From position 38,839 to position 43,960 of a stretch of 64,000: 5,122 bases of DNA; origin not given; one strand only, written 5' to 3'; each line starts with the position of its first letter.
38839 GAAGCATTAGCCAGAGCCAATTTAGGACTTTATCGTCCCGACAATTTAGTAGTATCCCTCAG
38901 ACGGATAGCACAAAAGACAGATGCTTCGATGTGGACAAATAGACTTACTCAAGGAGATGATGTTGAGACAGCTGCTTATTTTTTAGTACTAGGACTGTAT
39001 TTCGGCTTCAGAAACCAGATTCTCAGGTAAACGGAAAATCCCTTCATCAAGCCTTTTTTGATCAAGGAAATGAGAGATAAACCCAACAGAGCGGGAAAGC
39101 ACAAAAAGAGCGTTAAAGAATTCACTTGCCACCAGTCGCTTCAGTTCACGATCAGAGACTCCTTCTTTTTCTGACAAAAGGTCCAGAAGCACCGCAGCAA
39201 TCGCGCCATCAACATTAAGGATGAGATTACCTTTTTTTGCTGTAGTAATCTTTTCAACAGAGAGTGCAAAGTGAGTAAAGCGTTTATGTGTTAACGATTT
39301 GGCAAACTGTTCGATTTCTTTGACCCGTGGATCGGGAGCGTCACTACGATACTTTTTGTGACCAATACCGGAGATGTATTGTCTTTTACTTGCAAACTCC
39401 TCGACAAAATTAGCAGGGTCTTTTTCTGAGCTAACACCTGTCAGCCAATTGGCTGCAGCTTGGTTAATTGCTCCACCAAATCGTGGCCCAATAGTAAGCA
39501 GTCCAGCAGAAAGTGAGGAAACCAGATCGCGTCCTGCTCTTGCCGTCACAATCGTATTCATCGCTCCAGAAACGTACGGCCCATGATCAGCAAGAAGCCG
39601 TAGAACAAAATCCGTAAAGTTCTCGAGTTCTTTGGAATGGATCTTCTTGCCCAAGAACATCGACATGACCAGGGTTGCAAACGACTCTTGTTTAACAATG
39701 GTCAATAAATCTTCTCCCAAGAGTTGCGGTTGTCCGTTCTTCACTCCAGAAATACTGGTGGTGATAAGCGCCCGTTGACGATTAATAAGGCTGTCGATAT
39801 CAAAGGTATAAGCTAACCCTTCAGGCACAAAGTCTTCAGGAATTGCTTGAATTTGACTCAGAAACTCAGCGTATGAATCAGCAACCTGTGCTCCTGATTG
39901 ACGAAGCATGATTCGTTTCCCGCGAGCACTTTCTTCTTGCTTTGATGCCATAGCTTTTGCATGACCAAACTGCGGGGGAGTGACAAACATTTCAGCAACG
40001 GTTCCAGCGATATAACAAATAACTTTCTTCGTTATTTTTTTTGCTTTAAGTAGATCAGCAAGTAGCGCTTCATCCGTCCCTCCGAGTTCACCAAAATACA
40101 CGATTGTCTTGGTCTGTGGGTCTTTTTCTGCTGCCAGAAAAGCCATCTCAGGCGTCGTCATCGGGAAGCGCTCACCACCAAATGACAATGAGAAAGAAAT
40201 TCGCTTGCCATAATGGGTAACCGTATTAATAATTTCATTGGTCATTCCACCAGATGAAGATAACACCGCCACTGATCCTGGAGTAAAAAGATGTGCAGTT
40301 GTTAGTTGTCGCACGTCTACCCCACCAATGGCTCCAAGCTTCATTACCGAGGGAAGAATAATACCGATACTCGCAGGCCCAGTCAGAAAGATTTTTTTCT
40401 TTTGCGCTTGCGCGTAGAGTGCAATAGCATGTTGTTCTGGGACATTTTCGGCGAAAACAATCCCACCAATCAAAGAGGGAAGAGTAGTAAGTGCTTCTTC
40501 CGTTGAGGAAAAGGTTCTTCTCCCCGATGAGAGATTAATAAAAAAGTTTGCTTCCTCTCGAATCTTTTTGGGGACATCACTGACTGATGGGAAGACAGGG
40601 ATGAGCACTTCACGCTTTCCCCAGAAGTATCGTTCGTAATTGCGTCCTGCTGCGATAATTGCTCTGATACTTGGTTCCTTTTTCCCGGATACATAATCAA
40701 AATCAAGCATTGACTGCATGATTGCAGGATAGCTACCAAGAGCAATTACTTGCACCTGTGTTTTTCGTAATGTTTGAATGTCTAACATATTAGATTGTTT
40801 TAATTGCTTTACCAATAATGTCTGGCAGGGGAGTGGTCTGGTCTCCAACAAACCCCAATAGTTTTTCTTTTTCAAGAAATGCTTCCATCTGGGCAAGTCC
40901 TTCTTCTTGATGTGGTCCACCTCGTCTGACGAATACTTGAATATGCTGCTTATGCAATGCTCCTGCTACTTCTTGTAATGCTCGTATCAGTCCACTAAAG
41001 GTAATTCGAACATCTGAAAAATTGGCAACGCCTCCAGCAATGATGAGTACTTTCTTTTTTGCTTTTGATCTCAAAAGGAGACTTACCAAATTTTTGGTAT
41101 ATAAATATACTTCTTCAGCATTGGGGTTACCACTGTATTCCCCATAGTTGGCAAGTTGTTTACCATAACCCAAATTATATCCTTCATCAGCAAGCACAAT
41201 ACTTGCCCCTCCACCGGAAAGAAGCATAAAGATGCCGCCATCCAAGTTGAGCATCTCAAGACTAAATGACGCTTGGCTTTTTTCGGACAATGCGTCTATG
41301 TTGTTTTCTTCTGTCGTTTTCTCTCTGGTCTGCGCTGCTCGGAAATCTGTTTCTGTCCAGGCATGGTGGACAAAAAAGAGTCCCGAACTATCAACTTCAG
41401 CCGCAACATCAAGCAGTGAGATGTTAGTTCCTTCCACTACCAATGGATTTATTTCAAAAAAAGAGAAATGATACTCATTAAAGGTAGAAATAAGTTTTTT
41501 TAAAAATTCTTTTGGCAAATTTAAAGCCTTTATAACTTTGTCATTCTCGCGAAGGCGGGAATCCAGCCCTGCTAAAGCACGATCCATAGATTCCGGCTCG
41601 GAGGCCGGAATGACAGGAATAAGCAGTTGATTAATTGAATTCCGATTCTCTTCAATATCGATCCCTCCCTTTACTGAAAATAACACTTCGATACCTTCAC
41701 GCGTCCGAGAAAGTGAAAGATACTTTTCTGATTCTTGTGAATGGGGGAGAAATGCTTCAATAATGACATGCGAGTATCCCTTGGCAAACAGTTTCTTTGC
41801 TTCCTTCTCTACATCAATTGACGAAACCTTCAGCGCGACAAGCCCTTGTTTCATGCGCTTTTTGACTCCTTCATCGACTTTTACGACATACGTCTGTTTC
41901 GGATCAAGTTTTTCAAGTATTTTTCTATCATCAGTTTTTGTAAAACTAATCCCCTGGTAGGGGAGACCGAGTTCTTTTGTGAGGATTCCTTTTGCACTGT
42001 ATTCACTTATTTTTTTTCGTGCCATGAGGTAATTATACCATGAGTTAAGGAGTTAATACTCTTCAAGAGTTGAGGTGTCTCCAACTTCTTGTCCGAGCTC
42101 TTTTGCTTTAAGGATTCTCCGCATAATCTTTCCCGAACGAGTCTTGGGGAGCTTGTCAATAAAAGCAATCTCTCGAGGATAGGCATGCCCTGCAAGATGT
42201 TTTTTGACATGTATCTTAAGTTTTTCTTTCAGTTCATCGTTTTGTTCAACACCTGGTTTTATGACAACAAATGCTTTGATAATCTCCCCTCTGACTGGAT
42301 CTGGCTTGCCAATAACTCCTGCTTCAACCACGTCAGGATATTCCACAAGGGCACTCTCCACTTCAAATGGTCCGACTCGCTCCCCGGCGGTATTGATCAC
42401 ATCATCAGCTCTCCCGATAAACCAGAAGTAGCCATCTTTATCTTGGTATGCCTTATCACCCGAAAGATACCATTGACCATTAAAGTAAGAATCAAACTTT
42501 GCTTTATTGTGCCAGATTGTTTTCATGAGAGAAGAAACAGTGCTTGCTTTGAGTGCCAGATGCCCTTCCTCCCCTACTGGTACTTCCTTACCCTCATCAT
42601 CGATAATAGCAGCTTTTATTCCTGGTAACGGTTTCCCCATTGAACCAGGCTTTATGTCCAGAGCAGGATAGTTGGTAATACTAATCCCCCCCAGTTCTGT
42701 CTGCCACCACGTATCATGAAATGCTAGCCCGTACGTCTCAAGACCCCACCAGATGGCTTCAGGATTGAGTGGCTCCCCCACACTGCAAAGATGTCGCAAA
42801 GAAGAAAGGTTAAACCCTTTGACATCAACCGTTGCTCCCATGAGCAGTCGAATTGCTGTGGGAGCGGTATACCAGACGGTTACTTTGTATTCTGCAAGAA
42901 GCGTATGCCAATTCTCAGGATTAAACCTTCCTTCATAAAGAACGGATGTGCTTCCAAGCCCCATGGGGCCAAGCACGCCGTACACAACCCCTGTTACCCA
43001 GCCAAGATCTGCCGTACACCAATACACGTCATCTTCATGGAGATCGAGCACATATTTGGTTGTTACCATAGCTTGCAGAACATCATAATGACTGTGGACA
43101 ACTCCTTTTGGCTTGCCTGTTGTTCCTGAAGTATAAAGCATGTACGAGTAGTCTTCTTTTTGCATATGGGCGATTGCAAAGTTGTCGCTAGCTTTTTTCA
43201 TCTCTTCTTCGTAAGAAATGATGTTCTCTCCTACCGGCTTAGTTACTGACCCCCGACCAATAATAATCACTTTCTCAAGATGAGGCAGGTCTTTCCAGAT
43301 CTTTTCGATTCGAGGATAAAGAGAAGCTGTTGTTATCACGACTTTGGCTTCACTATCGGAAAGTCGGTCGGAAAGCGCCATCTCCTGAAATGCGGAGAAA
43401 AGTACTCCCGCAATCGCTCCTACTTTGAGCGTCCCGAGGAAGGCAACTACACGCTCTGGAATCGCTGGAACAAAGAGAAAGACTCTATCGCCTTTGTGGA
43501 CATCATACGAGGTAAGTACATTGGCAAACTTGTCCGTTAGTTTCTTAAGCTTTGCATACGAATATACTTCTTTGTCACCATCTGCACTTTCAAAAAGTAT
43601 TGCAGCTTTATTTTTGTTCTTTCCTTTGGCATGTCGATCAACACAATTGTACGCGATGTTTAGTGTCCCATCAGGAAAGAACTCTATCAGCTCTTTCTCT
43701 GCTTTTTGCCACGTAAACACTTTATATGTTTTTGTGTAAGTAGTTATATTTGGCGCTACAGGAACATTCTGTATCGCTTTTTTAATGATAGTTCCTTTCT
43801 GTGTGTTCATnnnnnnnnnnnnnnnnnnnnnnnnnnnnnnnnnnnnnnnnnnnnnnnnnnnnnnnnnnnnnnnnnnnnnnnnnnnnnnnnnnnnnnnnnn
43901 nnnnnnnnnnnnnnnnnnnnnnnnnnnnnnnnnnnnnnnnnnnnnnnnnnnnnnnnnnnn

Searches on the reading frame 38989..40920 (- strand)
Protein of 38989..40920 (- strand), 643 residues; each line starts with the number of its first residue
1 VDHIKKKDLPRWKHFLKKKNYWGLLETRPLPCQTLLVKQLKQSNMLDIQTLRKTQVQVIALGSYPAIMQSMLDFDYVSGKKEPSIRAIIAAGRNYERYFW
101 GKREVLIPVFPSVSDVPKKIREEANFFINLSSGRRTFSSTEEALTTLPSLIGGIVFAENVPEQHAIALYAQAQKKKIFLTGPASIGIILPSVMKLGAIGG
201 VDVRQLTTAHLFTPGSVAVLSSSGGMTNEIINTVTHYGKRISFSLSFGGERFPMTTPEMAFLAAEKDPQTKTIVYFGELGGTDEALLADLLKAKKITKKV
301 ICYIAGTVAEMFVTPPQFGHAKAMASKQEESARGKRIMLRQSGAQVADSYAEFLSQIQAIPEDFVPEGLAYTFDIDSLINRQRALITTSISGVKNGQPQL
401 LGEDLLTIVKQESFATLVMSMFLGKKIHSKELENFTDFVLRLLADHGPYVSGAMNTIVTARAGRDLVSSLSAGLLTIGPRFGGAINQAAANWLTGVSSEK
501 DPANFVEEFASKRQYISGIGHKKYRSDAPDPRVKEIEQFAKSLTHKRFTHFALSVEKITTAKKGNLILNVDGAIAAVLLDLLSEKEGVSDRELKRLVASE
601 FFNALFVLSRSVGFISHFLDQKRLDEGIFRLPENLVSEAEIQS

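Call 18: search_protein_families(library=pfam, proteins=[window:38989-40920:-], max_evalue=0.001)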
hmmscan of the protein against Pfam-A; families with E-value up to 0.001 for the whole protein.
window:38989-40920:- (643 aa): 3 families
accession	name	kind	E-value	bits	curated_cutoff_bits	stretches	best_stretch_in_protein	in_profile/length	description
PF00285.26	Citrate_synt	-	2.1e-23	83.4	27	1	409-630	144-355/357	Citrate synthase, C-terminal domain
PF00549.24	Ligase_CoA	-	3.2e-10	40.7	24.5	1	220-340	1-123/128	CoA-ligase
PF13607.11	Succ_CoA_lig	-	1e-06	29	27.4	1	214-358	1-136/138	Succinyl-CoA ligase like flavodoxin domain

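Call 87: search_protein_families(library=ncbifam, proteins=[window:38992-40788:-], max_evalue=1e-10)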
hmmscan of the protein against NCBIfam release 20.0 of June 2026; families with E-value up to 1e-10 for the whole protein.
window:38992-40788:- (599 aa): 16 families
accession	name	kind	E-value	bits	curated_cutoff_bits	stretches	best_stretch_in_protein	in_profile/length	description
NF004230.0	PRK05678.1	equivalog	1.9e-31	109.4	336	1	58-316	46-287/291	succinate--CoA ligase subunit alpha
TIGR01019.1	sucCoAalpha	subfamily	3.1e-28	99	353.2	1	59-314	45-283/286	succinate--CoA ligase subunit alpha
NF004869.0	PRK06224.1-6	subfamily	1.2e-22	80.5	212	1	343-537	6-203/263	citryl-CoA lyase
NF004868.0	PRK06224.1-5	subfamily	2.7e-19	69.2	193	1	342-579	6-237/260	citryl-CoA lyase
NF004864.0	PRK06224.1-1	equivalog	1.3e-17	63.8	261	1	338-579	13-250/278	citryl-CoA lyase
TIGR01800.1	cit_synth_II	subfamily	2.6e-17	62.7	421.3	1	361-586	140-349/368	2-methylcitrate synthase/citrate synthase II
NF004866.0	PRK06224.1-3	subfamily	3.7e-17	62.3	245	1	338-586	15-251/275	citryl-CoA lyase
NF004867.0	PRK06224.1-4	equivalog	5.9e-15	55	409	1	359-585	29-241/261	citryl-CoA lyase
NF010638.0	PRK14035.1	equivalog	5.9e-14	51.6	572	1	366-586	149-353/372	citrate synthase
NF009005.0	PRK12350.1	subfamily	1.3e-13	50.9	332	1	392-581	161-338/366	citrate synthase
NF041301.1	Cit_synth_Halo_CitZ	equivalog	7.6e-13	48.2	550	1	358-578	147-353/379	citrate synthase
NF041157.1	Cit_synThplmales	equivalog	9e-13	48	590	1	358-576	140-347/377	citrate synthase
NF010639.0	PRK14036.1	equivalog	3.1e-12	45.9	502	1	363-586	149-359/379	citrate synthase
NF010637.0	PRK14034.1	equivalog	4.4e-12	45.6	594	1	358-579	140-346/372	citrate synthase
NF009006.1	PRK12351.1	equivalog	2.6e-11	42.6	550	1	366-588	153-359/376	bifunctional 2-methylcitrate synthase/citrate synthase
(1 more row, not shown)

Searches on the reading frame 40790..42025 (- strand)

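Call 18: search_protein_families(library=pfam, proteins=[window:40790-42025:-], max_evalue=0.001)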
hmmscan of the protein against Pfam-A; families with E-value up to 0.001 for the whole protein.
window:40790-42025:- (411 aa): 3 families
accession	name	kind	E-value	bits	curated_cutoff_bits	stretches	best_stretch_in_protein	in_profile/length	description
PF16114.10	Citrate_bind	-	5.9e-49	166.4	26.8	1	234-409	1-176/177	ATP citrate lyase citrate-binding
PF24948.1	Citrate_synth_N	-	3.5e-35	121.9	83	1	2-223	1-232/232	ATP-citrate synthase ATP-grasp domain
PF08442.15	ATP-grasp_2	-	7.8e-09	35.9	29.5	1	5-197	1-202/202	ATP-grasp domain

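Call 87: search_protein_families(library=ncbifam, proteins=[window:40793-42025:-], max_evalue=1e-10)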
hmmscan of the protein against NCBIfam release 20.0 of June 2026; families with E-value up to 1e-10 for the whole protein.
window:40793-42025:- (411 aa): 2 families
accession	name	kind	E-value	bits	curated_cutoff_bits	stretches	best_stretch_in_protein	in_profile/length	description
TIGR01016.1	sucCoAbeta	subfamily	4.6e-24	85.1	375.55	1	5-381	2-362/386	succinate-CoA ligase subunit beta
NF001913.0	PRK00696.1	equivalog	3.4e-19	69.1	370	1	5-380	2-361/388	ADP-forming succinate--CoA ligase subunit beta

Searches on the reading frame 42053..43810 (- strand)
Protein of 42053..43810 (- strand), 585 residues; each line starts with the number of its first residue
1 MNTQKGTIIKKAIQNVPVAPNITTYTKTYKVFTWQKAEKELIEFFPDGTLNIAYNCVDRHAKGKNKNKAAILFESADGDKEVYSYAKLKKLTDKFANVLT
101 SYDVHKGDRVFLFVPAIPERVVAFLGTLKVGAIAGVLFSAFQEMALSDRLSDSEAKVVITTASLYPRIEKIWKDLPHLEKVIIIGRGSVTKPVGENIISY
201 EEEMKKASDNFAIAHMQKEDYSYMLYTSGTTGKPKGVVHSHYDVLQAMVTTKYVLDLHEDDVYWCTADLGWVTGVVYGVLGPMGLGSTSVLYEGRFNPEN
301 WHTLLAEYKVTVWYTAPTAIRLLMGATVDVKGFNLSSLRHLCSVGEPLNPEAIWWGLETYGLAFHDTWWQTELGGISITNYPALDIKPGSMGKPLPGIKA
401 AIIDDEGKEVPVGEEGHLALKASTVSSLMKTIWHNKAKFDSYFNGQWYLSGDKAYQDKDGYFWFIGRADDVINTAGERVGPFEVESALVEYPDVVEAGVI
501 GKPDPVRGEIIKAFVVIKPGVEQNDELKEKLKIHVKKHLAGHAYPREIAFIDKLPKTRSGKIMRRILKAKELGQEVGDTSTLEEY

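Call 3: search_protein_families(library=pfam, proteins=[window:42053-43810:-], max_evalue=0.01)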
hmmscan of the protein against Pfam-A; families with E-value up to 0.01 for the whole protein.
window:42053-43810:- (585 aa): 3 families
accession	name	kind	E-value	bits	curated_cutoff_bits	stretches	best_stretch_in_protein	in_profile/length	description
PF00501.34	AMP-binding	-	7.5e-80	269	29.9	1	59-425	3-379/384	AMP-binding enzyme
PF13193.12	AMP-binding_C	-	8.5e-26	91.1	24.5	1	483-561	1-76/76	AMP-binding enzyme C-terminal domain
PF16177.11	ACAS_N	-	4.7e-05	23.6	27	1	20-56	21-55/55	Acetyl-coenzyme A synthetase N-terminus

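Call 4: search_protein_families(library=ncbifam, proteins=[window:42053-43810:-], max_evalue=0.01)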
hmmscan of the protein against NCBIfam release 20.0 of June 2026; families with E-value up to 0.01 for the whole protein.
window:42053-43810:- (585 aa): 107 families (the best 25 are shown)
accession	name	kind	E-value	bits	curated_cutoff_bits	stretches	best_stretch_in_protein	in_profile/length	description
NF003313.0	PRK04319.1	equivalog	1.9e-244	812.2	729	1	10-583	4-573/574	acetate--CoA ligase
NF001208.0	PRK00174.1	subfamily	5.3e-174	580.1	657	1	26-584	54-634/649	acetate--CoA ligase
TIGR02188.1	Ac_CoA_lig_AcsA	equivalog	7.1e-169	563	724.95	1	24-584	31-619/629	acetate--CoA ligase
NF047394.1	AcylCoAsynMbcS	equivalog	1.5e-125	419.8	850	1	55-572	13-521/525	acyl-CoA synthetase MbcS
NF007815.0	PRK10524.1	equivalog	1.7e-113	380.3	955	1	37-584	39-616/629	propionate--CoA ligase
NF004837.0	PRK06187.1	subfamily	5.6e-98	328.5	476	1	59-571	15-522/531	long-chain-fatty-acid--CoA ligase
TIGR02316.1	propion_prpE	equivalog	4.8e-96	322.8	827.4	1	34-584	35-615/628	propionate--CoA ligase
TIGR02262.1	benz_CoA_lig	subfamily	2e-94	317.1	375.25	1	51-568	4-506/508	benzoate-CoA ligase family protein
NF006181.0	PRK08314.1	subfamily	6.4e-80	269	705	1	81-574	48-557/563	long-chain-fatty-acid--CoA ligase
NF002937.0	PRK03584.1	subfamily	4e-74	250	639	1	33-574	71-628/657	acetoacetate--CoA ligase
NF006182.0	PRK08316.1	subfamily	1.5e-72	244.8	663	1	59-570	18-516/523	fatty acyl-CoA synthetase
NF005714.0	PRK07529.1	subfamily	2.6e-67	227.6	632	1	53-576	32-581/640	acyl-CoA synthetase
NF005947.1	PRK08008.1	equivalog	2.1e-65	221.3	651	1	64-568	19-518/518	crotonobetaine/carnitine-CoA ligase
NF004758.0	PRK06087.1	equivalog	3e-65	220.7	736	1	77-575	45-538/548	medium-chain fatty-acid--CoA ligase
NF004822.0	PRK06178.1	equivalog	8.2e-65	219.5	782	1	67-569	52-565/571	acyl-CoA synthetase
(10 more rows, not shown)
